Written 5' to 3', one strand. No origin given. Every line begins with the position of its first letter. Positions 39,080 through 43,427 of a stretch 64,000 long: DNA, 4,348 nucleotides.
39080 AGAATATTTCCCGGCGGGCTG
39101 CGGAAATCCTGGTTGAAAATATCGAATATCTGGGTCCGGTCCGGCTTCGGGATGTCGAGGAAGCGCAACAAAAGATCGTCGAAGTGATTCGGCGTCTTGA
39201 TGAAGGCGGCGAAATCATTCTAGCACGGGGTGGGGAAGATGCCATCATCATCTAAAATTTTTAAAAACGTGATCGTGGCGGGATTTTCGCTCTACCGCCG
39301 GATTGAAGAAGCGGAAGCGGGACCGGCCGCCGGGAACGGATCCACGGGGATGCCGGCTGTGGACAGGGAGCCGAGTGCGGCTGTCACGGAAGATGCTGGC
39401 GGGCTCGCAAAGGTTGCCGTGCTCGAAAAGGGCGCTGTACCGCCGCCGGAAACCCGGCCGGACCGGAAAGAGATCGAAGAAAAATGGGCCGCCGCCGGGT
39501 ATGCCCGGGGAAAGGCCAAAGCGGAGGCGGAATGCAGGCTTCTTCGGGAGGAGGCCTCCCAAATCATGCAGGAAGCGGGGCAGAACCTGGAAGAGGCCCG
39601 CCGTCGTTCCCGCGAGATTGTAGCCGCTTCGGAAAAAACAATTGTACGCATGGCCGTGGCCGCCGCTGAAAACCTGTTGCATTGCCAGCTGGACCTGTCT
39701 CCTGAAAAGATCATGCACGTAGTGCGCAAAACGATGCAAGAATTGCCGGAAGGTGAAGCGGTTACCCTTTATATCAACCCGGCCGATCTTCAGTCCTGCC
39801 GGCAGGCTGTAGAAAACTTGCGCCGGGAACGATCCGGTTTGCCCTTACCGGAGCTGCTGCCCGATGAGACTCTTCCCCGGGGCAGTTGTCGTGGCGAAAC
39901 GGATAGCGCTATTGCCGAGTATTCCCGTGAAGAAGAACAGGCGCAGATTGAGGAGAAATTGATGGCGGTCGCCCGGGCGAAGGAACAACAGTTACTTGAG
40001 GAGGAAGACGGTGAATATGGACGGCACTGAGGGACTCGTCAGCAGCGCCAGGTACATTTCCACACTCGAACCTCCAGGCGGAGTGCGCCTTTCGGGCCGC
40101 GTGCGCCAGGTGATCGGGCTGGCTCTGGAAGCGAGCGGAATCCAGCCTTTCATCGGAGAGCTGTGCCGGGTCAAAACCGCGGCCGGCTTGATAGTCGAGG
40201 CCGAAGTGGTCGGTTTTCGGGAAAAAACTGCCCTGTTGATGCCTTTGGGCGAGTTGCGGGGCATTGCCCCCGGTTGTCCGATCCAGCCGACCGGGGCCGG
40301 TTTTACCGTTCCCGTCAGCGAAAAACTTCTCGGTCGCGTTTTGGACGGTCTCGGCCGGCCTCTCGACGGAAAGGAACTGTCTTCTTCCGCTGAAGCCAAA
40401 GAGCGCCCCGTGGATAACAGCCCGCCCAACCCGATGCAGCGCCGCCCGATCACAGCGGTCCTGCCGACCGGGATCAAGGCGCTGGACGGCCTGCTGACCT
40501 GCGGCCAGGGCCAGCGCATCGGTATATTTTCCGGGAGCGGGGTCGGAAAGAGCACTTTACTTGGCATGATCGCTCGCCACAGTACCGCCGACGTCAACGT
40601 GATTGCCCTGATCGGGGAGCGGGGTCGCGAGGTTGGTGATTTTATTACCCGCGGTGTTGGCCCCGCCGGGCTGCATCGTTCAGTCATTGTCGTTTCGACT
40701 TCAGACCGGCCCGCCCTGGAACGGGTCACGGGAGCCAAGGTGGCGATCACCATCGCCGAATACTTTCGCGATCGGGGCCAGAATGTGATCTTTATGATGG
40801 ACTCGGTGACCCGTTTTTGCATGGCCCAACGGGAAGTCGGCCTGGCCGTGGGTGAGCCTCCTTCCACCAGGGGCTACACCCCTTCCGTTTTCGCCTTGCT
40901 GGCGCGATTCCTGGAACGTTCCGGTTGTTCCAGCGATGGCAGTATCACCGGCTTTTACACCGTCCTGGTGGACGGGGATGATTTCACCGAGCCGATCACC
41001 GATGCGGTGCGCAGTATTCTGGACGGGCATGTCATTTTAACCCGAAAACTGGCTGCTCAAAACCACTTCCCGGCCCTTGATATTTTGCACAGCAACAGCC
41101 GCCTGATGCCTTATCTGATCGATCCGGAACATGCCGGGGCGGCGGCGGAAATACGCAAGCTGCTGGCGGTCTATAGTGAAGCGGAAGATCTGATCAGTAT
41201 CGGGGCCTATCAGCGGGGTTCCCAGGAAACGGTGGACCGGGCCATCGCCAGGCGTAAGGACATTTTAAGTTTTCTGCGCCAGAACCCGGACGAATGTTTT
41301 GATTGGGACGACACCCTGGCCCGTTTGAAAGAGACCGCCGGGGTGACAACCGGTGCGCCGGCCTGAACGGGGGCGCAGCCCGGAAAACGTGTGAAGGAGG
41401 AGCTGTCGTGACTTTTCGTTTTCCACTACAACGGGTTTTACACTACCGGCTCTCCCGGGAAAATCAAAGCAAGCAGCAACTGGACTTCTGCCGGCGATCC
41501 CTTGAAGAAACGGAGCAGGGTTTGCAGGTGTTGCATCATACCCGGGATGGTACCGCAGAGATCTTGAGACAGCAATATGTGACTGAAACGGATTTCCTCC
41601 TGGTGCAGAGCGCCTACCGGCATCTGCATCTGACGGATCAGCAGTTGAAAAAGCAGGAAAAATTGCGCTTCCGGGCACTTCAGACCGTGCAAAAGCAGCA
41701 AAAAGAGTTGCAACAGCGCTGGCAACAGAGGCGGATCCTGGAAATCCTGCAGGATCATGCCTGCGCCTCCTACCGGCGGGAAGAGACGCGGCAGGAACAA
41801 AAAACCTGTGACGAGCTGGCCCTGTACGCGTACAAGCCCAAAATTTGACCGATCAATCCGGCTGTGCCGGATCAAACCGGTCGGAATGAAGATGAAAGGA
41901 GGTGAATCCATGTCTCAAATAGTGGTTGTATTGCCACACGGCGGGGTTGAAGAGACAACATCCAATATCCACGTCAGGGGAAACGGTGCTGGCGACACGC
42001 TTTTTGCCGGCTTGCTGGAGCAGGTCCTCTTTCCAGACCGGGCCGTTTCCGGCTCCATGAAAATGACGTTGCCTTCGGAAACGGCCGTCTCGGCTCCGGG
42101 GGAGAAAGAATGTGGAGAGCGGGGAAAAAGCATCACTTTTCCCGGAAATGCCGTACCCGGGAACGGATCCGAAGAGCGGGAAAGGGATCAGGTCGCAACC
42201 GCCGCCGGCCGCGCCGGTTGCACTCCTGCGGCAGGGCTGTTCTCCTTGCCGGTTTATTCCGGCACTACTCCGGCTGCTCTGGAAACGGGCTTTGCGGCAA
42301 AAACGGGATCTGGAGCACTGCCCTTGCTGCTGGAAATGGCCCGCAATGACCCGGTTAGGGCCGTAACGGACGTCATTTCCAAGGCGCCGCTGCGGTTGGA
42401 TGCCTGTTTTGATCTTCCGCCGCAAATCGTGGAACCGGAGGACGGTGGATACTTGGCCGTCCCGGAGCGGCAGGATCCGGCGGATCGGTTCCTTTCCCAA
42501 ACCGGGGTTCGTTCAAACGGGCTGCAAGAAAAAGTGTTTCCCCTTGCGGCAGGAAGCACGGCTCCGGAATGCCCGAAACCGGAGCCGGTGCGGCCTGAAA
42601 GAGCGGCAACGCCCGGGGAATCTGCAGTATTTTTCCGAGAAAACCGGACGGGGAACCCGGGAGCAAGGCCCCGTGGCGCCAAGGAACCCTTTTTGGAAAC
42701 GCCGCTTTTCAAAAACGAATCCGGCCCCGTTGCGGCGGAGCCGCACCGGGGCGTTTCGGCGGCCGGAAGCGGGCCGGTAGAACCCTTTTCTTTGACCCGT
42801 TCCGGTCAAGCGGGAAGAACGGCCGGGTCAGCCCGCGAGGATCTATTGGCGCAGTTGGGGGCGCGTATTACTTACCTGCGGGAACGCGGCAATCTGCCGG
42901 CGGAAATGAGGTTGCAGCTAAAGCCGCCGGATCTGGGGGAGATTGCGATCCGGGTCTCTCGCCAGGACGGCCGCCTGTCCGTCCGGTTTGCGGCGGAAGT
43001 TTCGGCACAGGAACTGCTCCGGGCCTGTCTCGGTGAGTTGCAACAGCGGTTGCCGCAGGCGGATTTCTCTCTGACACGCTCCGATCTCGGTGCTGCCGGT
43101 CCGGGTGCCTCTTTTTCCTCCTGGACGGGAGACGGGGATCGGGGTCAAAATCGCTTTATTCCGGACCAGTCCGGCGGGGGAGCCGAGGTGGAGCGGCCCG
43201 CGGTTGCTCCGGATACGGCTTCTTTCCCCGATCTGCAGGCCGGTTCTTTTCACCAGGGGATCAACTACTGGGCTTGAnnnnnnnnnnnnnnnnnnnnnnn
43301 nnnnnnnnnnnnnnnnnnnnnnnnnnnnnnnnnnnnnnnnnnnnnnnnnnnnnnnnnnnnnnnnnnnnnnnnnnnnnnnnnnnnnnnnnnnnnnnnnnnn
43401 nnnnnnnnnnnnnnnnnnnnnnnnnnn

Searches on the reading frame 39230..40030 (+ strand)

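Call 7: search_protein_families(library=pfam, proteins=[window:39230-40030:+])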
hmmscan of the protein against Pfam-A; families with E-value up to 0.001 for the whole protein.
window:39230-40030:+ (266 aa): 1 family
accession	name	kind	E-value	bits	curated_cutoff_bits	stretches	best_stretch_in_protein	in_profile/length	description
PF02108.21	FliH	-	2.2e-16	60.4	24.1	1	112-228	3-116/128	Flagellar assembly protein FliH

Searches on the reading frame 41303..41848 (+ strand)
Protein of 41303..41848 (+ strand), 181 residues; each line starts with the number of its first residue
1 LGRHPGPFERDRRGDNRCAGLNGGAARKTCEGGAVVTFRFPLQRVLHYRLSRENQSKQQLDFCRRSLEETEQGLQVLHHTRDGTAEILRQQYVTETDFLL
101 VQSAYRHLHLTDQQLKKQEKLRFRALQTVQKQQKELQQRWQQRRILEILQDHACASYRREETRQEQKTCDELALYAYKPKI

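Call 7: search_protein_families(library=pfam, proteins=[window:41303-41848:+])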
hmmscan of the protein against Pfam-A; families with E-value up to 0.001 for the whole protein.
window:41303-41848:+ (181 aa): 1 family
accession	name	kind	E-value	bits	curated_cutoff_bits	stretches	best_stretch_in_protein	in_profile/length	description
PF02050.21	FliJ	-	2.9e-09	37.6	28.4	1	55-177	2-123/123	Flagellar FliJ protein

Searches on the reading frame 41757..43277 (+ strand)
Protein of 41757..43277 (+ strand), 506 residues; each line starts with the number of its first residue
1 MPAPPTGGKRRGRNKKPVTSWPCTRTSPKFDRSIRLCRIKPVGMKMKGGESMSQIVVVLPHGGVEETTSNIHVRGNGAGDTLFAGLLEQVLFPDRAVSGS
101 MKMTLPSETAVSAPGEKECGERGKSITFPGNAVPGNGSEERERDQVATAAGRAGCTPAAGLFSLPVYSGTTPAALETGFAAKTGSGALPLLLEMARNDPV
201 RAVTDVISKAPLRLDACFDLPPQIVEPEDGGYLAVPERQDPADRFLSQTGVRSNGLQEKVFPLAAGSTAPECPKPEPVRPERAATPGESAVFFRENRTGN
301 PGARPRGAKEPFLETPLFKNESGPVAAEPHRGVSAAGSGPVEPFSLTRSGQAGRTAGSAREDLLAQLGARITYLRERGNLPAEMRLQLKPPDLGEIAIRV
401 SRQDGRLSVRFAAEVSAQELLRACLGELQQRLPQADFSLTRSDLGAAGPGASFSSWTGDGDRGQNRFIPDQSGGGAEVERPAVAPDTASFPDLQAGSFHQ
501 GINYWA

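Call 7: search_protein_families(library=pfam, proteins=[window:41757-43277:+])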
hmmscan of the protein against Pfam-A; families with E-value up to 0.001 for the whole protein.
window:41757-43277:+ (506 aa): 1 family
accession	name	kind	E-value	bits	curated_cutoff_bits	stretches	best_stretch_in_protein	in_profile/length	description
PF02120.21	Flg_hook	-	4e-12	46.2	29.8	1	383-448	14-80/85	Flagellar hook-length control protein FliK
